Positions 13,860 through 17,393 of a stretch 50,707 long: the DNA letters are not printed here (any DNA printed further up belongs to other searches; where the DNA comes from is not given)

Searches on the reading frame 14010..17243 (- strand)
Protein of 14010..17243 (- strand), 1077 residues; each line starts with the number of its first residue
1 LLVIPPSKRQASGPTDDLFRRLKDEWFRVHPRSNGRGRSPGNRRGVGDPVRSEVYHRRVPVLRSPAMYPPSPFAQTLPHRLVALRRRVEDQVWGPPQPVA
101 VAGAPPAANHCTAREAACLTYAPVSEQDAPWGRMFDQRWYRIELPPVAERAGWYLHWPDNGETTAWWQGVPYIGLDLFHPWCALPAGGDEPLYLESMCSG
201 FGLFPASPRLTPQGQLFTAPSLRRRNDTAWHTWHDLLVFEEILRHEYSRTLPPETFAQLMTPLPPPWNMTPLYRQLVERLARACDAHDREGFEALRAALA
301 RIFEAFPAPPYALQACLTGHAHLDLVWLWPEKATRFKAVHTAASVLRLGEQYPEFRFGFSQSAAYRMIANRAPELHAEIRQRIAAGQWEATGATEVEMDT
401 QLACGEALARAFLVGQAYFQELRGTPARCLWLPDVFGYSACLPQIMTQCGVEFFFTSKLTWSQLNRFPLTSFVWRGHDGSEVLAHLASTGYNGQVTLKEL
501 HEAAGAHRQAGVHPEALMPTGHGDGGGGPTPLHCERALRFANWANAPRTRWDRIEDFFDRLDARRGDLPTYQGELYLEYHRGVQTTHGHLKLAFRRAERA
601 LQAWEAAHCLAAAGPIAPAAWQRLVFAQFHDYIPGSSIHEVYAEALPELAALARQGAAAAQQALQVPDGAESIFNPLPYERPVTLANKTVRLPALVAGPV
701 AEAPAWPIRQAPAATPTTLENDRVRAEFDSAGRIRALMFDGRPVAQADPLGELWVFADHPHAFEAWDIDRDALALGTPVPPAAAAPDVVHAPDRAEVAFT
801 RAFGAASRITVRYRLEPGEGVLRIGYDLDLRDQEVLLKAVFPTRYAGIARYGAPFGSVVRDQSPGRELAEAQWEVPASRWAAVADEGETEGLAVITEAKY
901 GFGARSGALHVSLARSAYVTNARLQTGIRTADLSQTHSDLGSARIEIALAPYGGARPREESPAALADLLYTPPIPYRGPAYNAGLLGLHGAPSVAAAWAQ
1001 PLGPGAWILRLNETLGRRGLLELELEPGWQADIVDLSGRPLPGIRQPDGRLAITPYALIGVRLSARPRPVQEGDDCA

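Call 20: search_protein_families(library=pfam, proteins=[window:14010-17243:-], max_evalue=0.001)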
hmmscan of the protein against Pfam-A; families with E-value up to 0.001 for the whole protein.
window:14010-17243:- (1077 aa): 3 families
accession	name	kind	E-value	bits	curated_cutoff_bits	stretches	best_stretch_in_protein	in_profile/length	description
PF01074.27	Glyco_hydro_38N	-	6.5e-65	219.7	25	1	316-572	3-270/270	Glycosyl hydrolases family 38 N-terminal domain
PF07748.19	Glyco_hydro_38C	-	1.6e-23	84.5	25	1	719-918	1-201/206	Glycosyl hydrolases family 38 C-terminal domain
PF09261.16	Alpha-mann_mid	-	8.7e-15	55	31.1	1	578-665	1-94/96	Alpha mannosidase middle domain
